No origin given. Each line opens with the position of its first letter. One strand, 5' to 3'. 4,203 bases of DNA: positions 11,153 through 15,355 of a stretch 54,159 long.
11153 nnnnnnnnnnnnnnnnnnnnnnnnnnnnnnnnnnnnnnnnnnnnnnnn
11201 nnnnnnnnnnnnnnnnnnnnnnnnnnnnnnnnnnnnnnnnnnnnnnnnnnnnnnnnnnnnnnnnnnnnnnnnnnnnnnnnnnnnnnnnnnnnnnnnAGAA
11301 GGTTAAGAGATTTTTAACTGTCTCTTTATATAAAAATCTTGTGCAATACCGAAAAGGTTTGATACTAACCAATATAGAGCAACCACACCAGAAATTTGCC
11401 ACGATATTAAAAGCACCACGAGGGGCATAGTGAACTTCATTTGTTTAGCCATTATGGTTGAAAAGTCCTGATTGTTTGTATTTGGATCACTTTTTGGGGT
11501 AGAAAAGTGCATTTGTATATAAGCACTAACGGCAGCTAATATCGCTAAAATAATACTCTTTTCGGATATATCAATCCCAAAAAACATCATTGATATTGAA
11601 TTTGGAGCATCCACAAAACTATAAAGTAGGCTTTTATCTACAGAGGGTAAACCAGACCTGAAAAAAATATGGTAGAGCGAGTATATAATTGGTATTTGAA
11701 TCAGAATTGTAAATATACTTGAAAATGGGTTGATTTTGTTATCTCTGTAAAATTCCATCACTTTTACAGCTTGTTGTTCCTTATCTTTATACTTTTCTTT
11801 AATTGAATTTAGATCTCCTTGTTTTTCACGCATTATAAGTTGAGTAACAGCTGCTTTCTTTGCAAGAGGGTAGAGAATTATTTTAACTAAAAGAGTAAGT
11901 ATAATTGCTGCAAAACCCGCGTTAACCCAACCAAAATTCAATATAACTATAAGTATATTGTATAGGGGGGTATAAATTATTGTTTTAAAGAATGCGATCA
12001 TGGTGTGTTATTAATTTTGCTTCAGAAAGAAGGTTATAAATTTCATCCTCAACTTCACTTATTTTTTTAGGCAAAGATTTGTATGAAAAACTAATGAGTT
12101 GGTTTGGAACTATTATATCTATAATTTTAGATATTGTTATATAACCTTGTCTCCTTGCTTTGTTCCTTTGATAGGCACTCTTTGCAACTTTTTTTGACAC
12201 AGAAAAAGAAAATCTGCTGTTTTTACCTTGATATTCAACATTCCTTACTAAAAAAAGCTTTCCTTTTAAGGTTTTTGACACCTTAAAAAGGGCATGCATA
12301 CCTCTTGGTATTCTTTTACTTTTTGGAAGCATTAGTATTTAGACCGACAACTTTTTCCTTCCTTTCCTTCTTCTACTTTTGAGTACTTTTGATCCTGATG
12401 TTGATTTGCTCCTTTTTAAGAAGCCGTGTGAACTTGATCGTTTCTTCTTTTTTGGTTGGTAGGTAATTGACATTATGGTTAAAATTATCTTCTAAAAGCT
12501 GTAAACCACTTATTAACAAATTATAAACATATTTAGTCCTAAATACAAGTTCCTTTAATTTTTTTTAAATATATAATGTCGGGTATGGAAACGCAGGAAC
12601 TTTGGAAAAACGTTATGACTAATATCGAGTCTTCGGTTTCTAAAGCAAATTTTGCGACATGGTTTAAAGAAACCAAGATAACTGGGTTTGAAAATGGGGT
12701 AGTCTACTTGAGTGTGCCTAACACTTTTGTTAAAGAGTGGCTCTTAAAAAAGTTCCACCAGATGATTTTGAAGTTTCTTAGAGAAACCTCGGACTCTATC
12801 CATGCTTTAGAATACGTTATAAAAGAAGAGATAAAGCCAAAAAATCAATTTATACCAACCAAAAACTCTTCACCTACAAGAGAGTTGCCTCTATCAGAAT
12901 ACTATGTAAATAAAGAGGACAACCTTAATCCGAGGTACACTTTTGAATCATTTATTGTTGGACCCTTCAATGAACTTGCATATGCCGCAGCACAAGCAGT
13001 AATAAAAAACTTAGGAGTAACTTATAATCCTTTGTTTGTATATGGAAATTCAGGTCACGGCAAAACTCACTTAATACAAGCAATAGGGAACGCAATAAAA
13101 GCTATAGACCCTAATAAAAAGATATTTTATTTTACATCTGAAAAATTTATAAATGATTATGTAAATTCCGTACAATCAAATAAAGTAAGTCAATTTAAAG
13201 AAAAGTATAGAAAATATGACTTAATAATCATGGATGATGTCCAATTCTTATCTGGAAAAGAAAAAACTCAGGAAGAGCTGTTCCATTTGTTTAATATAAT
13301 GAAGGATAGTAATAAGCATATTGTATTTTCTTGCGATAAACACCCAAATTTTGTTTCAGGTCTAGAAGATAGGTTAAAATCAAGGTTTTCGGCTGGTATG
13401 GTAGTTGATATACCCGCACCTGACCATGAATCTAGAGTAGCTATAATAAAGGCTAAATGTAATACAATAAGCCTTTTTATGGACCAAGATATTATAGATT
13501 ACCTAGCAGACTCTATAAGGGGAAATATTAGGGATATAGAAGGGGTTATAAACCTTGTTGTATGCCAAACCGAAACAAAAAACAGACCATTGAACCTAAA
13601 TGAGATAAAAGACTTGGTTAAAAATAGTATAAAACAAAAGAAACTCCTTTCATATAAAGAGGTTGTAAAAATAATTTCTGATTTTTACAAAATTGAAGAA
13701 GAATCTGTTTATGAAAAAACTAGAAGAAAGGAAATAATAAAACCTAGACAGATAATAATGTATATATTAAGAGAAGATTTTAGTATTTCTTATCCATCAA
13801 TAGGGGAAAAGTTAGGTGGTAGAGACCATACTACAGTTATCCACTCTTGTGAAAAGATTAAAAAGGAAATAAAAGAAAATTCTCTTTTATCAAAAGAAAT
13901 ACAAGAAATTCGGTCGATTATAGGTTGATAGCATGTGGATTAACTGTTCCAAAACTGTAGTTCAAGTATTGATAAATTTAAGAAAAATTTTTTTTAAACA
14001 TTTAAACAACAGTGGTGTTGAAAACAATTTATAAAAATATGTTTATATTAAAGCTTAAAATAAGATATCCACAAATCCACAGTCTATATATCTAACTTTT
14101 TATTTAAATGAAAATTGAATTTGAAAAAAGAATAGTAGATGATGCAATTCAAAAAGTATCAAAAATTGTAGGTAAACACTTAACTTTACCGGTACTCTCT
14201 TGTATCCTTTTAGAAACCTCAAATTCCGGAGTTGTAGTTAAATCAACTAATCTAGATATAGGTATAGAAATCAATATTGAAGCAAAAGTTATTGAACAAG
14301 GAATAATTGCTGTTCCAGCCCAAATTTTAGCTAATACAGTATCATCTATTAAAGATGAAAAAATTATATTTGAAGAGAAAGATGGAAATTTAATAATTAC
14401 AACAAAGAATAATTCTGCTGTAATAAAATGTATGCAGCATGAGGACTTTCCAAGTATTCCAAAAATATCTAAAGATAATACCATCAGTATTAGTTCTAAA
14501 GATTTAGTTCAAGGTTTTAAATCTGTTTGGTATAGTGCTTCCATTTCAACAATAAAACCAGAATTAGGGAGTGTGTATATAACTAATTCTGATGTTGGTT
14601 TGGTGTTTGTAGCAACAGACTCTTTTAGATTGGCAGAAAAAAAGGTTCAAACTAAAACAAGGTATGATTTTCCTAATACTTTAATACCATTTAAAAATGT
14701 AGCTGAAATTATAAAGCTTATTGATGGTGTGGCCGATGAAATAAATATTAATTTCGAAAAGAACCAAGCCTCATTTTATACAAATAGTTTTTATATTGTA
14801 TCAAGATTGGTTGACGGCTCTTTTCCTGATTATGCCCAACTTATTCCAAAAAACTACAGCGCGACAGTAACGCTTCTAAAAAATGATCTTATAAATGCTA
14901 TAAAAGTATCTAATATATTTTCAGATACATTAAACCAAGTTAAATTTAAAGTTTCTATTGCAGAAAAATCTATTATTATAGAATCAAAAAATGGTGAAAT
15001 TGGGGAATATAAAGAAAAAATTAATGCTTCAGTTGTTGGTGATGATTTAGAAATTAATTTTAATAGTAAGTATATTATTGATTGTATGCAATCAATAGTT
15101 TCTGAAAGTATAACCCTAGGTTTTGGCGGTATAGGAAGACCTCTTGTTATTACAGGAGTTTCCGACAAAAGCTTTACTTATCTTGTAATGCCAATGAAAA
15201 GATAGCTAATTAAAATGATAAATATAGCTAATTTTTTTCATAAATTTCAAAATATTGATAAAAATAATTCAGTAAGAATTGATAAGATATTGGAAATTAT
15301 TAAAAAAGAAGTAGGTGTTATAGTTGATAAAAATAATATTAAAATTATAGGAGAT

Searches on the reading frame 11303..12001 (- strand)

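Call 69: search_protein_families(library=pfam, proteins=[window:11303-12001:-], max_evalue=0.00001)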
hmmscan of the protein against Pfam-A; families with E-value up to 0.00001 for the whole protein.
window:11303-12001:- (232 aa): 1 family
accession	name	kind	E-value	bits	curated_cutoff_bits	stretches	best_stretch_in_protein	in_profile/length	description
PF02096.25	60KD_IMP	-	1.9e-37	129.2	35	1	29-227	2-163/163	60Kd inner membrane protein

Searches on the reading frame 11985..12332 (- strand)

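Call 69: search_protein_families(library=pfam, proteins=[window:11985-12332:-], max_evalue=0.00001)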
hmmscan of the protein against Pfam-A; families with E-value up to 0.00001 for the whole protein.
window:11985-12332:- (115 aa): 1 family
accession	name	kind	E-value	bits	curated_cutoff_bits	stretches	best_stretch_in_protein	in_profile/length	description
PF00825.24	Ribonuclease_P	-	3.9e-08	33.7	22.3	1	14-62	15-63/109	Ribonuclease P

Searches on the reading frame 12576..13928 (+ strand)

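Call 69: search_protein_families(library=pfam, proteins=[window:12576-13928:+], max_evalue=0.00001)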
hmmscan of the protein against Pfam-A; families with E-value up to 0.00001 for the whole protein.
window:12576-13928:+ (450 aa): 5 families
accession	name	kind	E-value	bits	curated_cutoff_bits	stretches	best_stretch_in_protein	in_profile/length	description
PF00308.24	Bac_DnaA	-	2.3e-64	216.9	23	1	117-278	1-162/162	Bacterial DnaA ATPAse domain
PF08299.17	Bac_DnaA_C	-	4.3e-24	84.8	31.5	1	362-428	3-69/69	Bacterial dnaA protein helix-turn-helix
PF11638.13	DnaA_N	-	3.6e-17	62.3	24.6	1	7-69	1-64/65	DnaA N-terminal domain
PF01695.23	IstB_IS21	-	2.1e-08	34.4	24.1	1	154-246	96-186/238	IstB-like ATP binding protein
PF00004.35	AAA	-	1.6e-06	29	21.2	1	154-268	2-124/131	ATPase family associated with various cellular activities (AAA)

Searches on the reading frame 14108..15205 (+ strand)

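Call 69: search_protein_families(library=pfam, proteins=[window:14108-15205:+], max_evalue=0.00001)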
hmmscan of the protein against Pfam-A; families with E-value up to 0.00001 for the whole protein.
window:14108-15205:+ (365 aa): 3 families
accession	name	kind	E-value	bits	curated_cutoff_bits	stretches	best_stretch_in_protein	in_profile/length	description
PF02768.20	DNA_pol3_beta_3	-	7.6e-24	84.3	27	1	244-363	2-120/121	DNA polymerase III beta subunit, C-terminal domain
PF00712.24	DNA_pol3_beta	-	4.5e-21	75.7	24.4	1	1-118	1-120/120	DNA polymerase III beta subunit, N-terminal domain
PF02767.21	DNA_pol3_beta_2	-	1.3e-20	74.3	27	1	129-241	3-116/116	DNA polymerase III beta subunit, central domain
